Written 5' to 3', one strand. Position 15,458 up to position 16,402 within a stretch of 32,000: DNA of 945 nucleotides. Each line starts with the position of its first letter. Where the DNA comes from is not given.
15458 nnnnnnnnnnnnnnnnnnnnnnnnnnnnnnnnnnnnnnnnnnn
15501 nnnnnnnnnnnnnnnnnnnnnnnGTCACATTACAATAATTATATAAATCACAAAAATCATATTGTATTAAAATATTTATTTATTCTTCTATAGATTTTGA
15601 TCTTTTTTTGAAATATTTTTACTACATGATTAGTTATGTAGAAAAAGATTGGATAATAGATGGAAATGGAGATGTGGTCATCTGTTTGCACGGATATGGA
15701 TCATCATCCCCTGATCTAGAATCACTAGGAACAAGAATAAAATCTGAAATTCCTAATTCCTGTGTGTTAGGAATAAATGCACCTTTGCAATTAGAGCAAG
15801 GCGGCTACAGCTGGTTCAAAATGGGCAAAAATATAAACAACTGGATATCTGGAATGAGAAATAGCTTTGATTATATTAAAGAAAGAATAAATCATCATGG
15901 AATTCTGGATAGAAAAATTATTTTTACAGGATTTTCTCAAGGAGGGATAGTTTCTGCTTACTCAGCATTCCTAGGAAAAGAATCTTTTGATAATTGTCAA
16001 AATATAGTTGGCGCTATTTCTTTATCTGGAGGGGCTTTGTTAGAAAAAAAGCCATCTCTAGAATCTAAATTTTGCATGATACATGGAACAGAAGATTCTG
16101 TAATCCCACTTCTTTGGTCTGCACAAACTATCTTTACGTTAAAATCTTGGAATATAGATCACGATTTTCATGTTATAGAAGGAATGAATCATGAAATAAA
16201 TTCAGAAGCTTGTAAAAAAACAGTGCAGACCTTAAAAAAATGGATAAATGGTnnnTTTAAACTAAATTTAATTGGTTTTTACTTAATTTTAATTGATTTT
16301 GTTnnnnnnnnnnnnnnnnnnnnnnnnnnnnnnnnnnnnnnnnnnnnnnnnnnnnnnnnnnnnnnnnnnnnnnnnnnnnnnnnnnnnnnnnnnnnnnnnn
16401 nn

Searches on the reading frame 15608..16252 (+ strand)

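Call 66: search_protein_families(library=pfam, proteins=[window:15608-16252:+], max_evalue=0.001)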
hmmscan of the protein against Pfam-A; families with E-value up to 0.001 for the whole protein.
window:15608-16252:+ (215 aa): 4 families
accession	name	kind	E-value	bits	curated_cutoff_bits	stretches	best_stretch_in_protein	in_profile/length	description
PF02230.22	Abhydrolase_2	-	2.5e-21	77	23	1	22-213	15-217/217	Phospholipase/Carboxylesterase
PF03959.19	FSH1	-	1.1e-07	32.2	21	1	56-167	41-175/211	Serine hydrolase (FSH1)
PF05057.20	DUF676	-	7.7e-05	22.7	20.3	1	23-119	7-95/217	Putative serine esterase (DUF676)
PF00326.27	Peptidase_S9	-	0.0002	21.3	22.6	0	151-212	143-205/213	Prolyl oligopeptidase family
